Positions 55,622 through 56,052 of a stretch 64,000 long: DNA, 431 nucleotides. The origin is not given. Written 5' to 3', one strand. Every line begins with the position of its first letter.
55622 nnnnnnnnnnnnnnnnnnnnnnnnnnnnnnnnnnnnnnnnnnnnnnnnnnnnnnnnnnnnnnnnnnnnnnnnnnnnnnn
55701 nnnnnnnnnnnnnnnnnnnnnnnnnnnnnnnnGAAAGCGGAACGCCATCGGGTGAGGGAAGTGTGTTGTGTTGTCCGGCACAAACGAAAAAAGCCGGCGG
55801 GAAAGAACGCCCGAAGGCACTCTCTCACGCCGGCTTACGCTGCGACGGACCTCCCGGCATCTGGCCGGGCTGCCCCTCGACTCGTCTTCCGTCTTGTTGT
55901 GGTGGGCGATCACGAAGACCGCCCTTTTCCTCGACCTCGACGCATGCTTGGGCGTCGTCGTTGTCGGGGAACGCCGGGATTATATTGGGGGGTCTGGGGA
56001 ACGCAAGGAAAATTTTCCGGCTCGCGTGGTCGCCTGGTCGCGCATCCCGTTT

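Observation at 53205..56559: CsrA homolog sandwiched between DUF2294/MpsC-like paralogs with a response-regulator PP2C phosphatase, divergent from the DAB cluster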

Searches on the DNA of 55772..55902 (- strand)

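Call 56: build_rna_model(alignment_id=A6, structure=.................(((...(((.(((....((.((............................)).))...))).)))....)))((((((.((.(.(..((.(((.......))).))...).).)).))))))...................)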
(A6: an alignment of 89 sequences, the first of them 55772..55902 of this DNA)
Model R1 built from alignment A6 (89 sequences, 158 columns); structure: as given.
model positions 132; base pairs 28; branch points 1; effective number of sequences 2.36; information 0.59 bits per position. Calibrated on 0.2 Mb of random sequence (short: E-values are rough).
structure used (alignment columns):
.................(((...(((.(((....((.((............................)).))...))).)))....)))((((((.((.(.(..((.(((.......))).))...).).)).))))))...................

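Call 57: search_with_rna_model(model_id=R1, source=window, max_evalue=10, show_alignments=2)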
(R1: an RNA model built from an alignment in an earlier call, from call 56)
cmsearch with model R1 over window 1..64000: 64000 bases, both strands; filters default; matches with E-value up to 10: 4.
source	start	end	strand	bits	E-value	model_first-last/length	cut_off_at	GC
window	55772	55902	-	137.6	3.1e-36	1-132/132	no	0.64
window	55791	55836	+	33.6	1.3e-07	68-113/132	no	0.65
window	56554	56663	+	23.9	5.9e-05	1-132/132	no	0.7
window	26324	26361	+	9.5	0.53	72-109/132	no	0.76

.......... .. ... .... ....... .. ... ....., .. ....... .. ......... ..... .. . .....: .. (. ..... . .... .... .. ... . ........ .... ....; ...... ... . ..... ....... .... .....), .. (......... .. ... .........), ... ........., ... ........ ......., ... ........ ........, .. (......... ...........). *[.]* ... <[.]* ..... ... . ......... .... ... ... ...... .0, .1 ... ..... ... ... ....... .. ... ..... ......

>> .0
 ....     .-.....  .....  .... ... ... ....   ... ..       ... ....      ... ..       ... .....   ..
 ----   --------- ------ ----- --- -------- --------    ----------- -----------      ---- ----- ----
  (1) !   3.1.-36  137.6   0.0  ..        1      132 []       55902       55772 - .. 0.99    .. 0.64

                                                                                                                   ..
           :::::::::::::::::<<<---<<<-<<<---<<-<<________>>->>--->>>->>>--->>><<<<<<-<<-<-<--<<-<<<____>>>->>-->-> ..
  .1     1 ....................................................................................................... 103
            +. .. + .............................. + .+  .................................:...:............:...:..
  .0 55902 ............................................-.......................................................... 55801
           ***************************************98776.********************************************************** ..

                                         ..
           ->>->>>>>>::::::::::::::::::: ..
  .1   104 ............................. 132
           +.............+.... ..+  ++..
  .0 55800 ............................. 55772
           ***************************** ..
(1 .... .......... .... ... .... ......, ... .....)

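Call 59: search_with_rna_model(model_id=R1, sources=[L004, L007, L010, L012, L013, L014, L015, L016, L017, L018, L019, L020, L021, L022, L023, L024, L025, L026, L027, L028, L029, L030, L031, L032, L033, L034, L035, L036, L037, L038, L039, L040, L041, L042, L043, L044, L045, L046, L047, L048, L049, L050, L051, L052, L053, L054, L055, L056, L057, L058, L059, L060, L061, L062, L063, L064, L065, L066, L067, L068, L069, L070, L071, L072, L073, L074, L075, L076, L077, L078, L079, L080, L081, L082, L083, L084, L085, L086, L087, L088, L089, L090, L091], max_evalue=0.001)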
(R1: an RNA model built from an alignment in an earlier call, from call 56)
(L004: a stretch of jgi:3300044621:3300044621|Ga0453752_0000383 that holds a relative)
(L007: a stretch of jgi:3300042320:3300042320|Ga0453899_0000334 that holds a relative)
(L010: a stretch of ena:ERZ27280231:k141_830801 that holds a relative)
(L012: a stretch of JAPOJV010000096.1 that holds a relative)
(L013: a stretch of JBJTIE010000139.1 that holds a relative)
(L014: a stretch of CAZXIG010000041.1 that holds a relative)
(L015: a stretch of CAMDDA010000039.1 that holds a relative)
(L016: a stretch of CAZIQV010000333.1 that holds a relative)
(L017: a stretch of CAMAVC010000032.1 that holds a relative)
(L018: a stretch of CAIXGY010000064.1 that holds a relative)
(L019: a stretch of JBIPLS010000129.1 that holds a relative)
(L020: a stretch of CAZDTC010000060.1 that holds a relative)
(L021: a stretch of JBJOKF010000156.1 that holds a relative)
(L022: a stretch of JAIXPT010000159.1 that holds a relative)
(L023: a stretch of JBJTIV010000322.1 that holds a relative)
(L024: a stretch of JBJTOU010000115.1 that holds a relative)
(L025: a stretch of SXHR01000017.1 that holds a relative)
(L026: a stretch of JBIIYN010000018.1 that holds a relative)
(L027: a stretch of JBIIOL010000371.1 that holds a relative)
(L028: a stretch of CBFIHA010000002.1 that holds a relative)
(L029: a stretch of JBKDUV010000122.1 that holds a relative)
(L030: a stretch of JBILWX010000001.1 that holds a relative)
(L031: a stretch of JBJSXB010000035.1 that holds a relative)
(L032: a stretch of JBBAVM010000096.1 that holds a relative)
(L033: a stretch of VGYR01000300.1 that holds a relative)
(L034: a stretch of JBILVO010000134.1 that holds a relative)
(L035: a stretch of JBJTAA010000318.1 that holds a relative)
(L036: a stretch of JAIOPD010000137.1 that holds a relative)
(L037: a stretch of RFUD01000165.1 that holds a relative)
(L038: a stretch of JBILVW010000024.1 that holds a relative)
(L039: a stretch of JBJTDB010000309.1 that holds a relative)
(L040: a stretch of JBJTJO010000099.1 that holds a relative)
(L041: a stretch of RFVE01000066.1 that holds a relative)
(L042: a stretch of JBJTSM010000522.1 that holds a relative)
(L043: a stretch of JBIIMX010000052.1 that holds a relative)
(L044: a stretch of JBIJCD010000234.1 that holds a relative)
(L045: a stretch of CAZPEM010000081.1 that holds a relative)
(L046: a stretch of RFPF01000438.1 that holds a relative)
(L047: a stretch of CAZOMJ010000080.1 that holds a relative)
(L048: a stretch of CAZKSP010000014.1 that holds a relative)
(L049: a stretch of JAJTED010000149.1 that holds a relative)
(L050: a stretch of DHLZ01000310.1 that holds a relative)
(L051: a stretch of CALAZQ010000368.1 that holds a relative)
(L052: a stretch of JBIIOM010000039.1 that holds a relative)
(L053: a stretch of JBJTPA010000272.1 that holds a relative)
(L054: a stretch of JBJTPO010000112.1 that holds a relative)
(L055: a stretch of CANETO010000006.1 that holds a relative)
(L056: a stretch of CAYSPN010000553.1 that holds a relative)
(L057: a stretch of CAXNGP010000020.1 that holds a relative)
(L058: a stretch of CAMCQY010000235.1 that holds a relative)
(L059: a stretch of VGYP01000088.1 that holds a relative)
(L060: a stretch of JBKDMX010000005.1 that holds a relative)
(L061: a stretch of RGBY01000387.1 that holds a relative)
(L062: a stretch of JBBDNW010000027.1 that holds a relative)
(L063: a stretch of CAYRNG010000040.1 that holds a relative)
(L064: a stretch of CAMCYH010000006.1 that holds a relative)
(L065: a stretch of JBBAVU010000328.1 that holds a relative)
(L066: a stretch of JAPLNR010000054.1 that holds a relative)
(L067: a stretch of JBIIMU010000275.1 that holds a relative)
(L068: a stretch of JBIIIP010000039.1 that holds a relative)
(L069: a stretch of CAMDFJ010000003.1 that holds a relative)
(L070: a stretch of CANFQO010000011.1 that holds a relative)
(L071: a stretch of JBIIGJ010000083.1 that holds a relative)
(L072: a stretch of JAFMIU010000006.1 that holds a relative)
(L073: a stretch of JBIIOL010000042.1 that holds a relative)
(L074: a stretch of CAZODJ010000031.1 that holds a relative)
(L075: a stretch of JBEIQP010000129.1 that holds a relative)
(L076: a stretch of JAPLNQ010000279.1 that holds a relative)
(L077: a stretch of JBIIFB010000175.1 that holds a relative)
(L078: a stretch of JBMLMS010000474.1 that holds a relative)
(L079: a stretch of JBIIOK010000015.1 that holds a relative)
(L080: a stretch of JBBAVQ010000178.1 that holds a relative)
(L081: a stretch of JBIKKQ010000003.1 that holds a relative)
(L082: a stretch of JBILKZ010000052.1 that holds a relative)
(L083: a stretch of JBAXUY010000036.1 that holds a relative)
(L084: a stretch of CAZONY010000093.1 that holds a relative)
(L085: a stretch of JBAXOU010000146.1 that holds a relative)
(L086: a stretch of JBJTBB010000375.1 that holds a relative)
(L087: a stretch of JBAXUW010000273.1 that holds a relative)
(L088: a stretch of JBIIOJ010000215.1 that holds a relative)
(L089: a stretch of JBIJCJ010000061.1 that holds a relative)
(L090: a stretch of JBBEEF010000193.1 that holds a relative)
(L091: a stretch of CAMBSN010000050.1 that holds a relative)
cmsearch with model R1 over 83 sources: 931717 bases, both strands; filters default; matches with E-value up to 0.001: 170.
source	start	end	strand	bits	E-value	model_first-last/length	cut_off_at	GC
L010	7251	7382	+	141.1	4.8e-36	1-132/132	no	0.6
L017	9251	9382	+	141.1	4.8e-36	1-132/132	no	0.6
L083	9251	9382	+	140.5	7e-36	1-132/132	no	0.61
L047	7108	7238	+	139.9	1e-35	1-132/132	no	0.6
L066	632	762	+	139.8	1.1e-35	1-132/132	no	0.63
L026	9287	9417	+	138.9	1.9e-35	1-132/132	no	0.61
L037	1676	1806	+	138.8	2.2e-35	1-132/132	no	0.62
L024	9302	9430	+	138.8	2.2e-35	1-132/132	no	0.61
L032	9222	9351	+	138.5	2.6e-35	1-132/132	no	0.63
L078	9254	9383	+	138.4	2.6e-35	1-132/132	no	0.61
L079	9315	9445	+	137.8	4e-35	1-132/132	no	0.61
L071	9357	9487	+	137.1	6.1e-35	1-132/132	no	0.58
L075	4224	4353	+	136.8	7.6e-35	1-132/132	no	0.61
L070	5093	5223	+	136.7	7.9e-35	1-132/132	no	0.58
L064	745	872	+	136.3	1e-34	1-132/132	no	0.59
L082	2862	2992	+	136.3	1e-34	1-132/132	no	0.6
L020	8340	8470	+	136.3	1e-34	1-132/132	no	0.62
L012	7552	7682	+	136.2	1.1e-34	1-132/132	no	0.64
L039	2303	2431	+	136.1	1.2e-34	1-132/132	no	0.61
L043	8587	8717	+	136.1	1.2e-34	1-132/132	no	0.57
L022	4260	4390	+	136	1.2e-34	1-132/132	no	0.61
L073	4133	4259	+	135.7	1.5e-34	1-132/132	no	0.61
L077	2085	2215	+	135.5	1.7e-34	1-132/132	no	0.58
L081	9336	9464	+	135.4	1.8e-34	1-132/132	no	0.62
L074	9301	9428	+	135.3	1.9e-34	1-132/132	no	0.6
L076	9782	9912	+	135.2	2.1e-34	1-132/132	no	0.57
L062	3676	3805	+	135.2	2.1e-34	1-132/132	no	0.62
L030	9339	9469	+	135.1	2.2e-34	1-132/132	no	0.6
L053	9317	9448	+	135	2.3e-34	1-132/132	no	0.67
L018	1218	1349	+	134.7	2.9e-34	1-132/132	no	0.67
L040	944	1074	+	134.3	3.6e-34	1-132/132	no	0.65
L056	1007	1137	+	133.8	4.9e-34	1-132/132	no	0.61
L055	9315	9445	+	133.7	5.4e-34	1-132/132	no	0.58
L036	9339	9468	+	133.7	5.5e-34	1-132/132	no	0.62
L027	2674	2804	+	133.3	6.9e-34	1-132/132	no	0.6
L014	9293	9422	+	133.1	7.9e-34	1-132/132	no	0.65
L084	7355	7482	+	133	8e-34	1-132/132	no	0.62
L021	8865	8995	+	132.9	8.7e-34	1-132/132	no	0.63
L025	9339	9468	+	132.8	9.2e-34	1-132/132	no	0.64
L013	9262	9391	+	132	1.5e-33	1-132/132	no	0.66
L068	9288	9415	+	131.7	1.9e-33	1-132/132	no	0.65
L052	9295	9445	+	130.9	3.2e-33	1-132/132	no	0.6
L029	9338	9466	+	130.7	3.6e-33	1-132/132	no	0.61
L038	9274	9403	+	130.6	3.8e-33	1-132/132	no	0.64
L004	7314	7444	+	129.4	8.1e-33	1-132/132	no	0.62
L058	602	732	+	129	1e-32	1-132/132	no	0.58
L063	999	1129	+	128.9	1.1e-32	1-132/132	no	0.67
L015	9265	9394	+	128.8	1.2e-32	1-132/132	no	0.62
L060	9277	9427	+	127.6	2.5e-32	1-132/132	no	0.58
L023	843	973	+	127.3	3e-32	1-132/132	no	0.64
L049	2865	3000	+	127.2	3.3e-32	1-132/132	no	0.62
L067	2633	2761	+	126.8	4.2e-32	1-132/132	no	0.64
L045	9254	9384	+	125.8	7.8e-32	1-132/132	no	0.63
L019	5664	5799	+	125.4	1e-31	1-132/132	no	0.63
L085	6401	6529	+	124.6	1.7e-31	1-132/132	no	0.59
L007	7330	7465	+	124.2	2.1e-31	1-132/132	no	0.63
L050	9255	9385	+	124.1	2.3e-31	1-132/132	no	0.65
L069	9308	9438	+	124.1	2.4e-31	1-132/132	no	0.58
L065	711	841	+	122.2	7.8e-31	1-132/132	no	0.63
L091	9290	9418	+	122.1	8.4e-31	1-132/132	no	0.6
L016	154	288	+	122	9e-31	1-132/132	no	0.57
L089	4560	4695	+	121.8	1e-30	1-132/132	no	0.66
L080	4625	4753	+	121.7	1e-30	1-132/132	no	0.62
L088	4160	4290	+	121.5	1.2e-30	1-132/132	no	0.63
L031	1433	1562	+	120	3.2e-30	1-132/132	no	0.65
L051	7165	7299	+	119.9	3.2e-30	1-132/132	no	0.59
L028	9142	9275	+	119.9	3.4e-30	1-132/132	no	0.6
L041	751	885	+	119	5.9e-30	1-132/132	no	0.59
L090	818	948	+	118.6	7.6e-30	1-132/132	no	0.63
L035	7007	7138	+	118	1.1e-29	1-132/132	no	0.64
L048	6804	6938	+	117.8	1.3e-29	1-132/132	no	0.55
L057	2934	3062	+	115.7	4.8e-29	1-132/132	no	0.65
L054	4425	4553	+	114.7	9e-29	1-132/132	no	0.66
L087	3007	3135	+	112.5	3.7e-28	1-132/132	no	0.48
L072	9275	9402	+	111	9.6e-28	1-132/132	no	0.64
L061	311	447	+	107.7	7.3e-27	1-132/132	no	0.61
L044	5374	5498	+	103.4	1.2e-25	1-132/132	no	0.62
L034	9582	9708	+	92.6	1.1e-22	1-132/132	no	0.57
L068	5182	5309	+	88.7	1.3e-21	1-132/132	no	0.63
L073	1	117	+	84.7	1.6e-20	12-132/132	5'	0.62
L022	45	174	+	84.7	1.6e-20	1-132/132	no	0.66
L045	3096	3225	+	84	2.6e-20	1-132/132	no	0.7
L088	62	191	+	81.8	1e-19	1-132/132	no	0.68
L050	2942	3071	+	80.7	2e-19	1-132/132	no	0.69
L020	4127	4256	+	79.4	4.5e-19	1-132/132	no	0.67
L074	4977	5105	+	79.2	5.1e-19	1-132/132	no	0.71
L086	5773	5898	+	76.5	2.8e-18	1-132/132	no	0.6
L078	4971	5097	+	45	1.4e-09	1-132/132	no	0.65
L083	4950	5076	+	42.1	8.5e-09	1-132/132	no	0.66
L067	2697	2742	-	41.9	9.6e-09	68-113/132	no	0.67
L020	2915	3042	+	41.7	1.1e-08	1-132/132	no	0.66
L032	7336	7463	+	41.2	1.5e-08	1-132/132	no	0.73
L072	16396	16516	-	41.1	1.6e-08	1-132/132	no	0.67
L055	9381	9426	-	40.9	1.8e-08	68-113/132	no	0.61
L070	5159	5204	-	40.9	1.8e-08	68-113/132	no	0.61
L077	2151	2196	-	40.2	2.8e-08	68-113/132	no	0.65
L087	3071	3116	-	39.5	4.5e-08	68-113/132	no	0.54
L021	8931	8976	-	39.1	5.6e-08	68-113/132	no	0.67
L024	9366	9411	-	39.1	5.6e-08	68-113/132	no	0.7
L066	698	743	-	39.1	5.7e-08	68-113/132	no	0.67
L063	1065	1110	-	38.9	6.4e-08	68-113/132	no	0.67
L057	2998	3043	-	38.8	6.7e-08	68-113/132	no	0.7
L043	8653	8698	-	38.7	7.3e-08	68-113/132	no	0.61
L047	7174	7219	-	38.5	8.1e-08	68-113/132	no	0.61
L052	9381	9426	-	38.5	8.3e-08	68-113/132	no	0.72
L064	808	853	-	38.2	9.8e-08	68-113/132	no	0.67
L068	4020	4148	+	37.8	1.3e-07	1-132/132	no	0.65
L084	7418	7463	-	37.3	1.8e-07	68-113/132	no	0.67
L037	1742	1787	-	37.2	1.9e-07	68-113/132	no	0.72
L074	9364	9409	-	37.1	2e-07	68-113/132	no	0.67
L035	7074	7119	-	37.1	2e-07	68-113/132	no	0.72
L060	9363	9408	-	36.9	2.3e-07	68-113/132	no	0.67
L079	9381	9426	-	36.8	2.5e-07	68-113/132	no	0.67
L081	9400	9445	-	36.7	2.6e-07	68-113/132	no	0.65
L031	1498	1543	-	36.7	2.6e-07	68-113/132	no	0.67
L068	9351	9396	-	36.5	2.9e-07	68-113/132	no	0.72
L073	4195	4240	-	36.5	3e-07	68-113/132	no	0.67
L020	8406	8451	-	36.3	3.3e-07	68-113/132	no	0.7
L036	9404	9449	-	36.3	3.4e-07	68-113/132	no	0.63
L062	3741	3786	-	36.3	3.4e-07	68-113/132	no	0.63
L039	2367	2412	-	36.3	3.4e-07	68-113/132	no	0.72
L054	4470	4594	-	36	4e-07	1-132/132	no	0.64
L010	7318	7363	-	36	4.1e-07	68-113/132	no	0.67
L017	9318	9363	-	36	4.1e-07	68-113/132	no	0.67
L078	9319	9364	-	36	4.1e-07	68-113/132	no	0.67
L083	9318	9363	-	36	4.1e-07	68-113/132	no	0.67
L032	9287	9332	-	35.9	4.4e-07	68-113/132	no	0.72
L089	4631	4676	-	35.8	4.6e-07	68-113/132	no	0.72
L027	2740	2785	-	35.7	4.8e-07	68-113/132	no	0.65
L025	9404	9449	-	35.7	5e-07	68-113/132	no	0.63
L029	9402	9447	-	34.8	8.8e-07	68-113/132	no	0.65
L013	9327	9372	-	34.4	1.1e-06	68-113/132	no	0.67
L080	4689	4734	-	34.3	1.2e-06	68-113/132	no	0.72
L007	7401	7446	-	34.2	1.2e-06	68-113/132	no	0.67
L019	5735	5780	-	34.2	1.2e-06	68-113/132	no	0.67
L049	2936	2981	-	34.2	1.2e-06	68-113/132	no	0.67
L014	9358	9403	-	33.6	1.9e-06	68-113/132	no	0.65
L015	9330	9375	-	33.6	1.9e-06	68-113/132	no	0.65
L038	9339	9384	-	33.6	1.9e-06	68-113/132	no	0.65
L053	9384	9429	-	33.6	1.9e-06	68-113/132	no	0.65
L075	4289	4334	-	33.5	1.9e-06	68-113/132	no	0.65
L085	6465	6510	-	33.5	1.9e-06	68-113/132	no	0.65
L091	9354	9399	-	33.5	1.9e-06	68-113/132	no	0.65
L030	9405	9450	-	33.1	2.5e-06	68-113/132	no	0.63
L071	9423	9468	-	33.1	2.5e-06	68-113/132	no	0.63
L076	9848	9893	-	33.1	2.5e-06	68-113/132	no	0.59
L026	9353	9398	-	33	2.7e-06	68-113/132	no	0.65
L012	7618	7663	-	33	2.8e-06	68-113/132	no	0.65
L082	2928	2973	-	32.7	3.2e-06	68-113/132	no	0.61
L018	1285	1330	-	32.6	3.5e-06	68-113/132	no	0.65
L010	2979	3105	+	32.5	3.6e-06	1-132/132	no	0.66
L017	4979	5105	+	32.5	3.6e-06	1-132/132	no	0.66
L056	1073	1118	-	32.4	4e-06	68-113/132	no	0.61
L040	1010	1055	-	32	5e-06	68-113/132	no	0.67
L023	909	954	-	31.9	5.2e-06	68-113/132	no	0.63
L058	668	713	-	31.4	7.5e-06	68-113/132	no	0.63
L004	7381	7425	-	31.4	7.6e-06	68-113/132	no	0.62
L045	9320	9365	-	31.3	7.9e-06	68-113/132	no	0.65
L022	4326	4371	-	31.1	9.1e-06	68-113/132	no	0.65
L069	9374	9419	-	30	1.8e-05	68-113/132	no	0.63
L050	9321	9366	-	29.9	2e-05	68-113/132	no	0.67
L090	883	929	-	29.8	2e-05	68-113/132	no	0.66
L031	26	117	+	29.8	2e-05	18-113/132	no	0.76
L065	777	822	-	29.5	2.4e-05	68-113/132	no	0.67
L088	4226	4271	-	29.2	3e-05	68-113/132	no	0.7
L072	9338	9383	-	29.1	3.3e-05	68-113/132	no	0.72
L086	5834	5879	-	27.6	8.4e-05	68-113/132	no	0.67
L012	6792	6915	-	25.5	0.00031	1-132/132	no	0.72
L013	8496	8619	-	25.3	0.00035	1-132/132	no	0.71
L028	9209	9256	-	23.9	0.00087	68-113/132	no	0.62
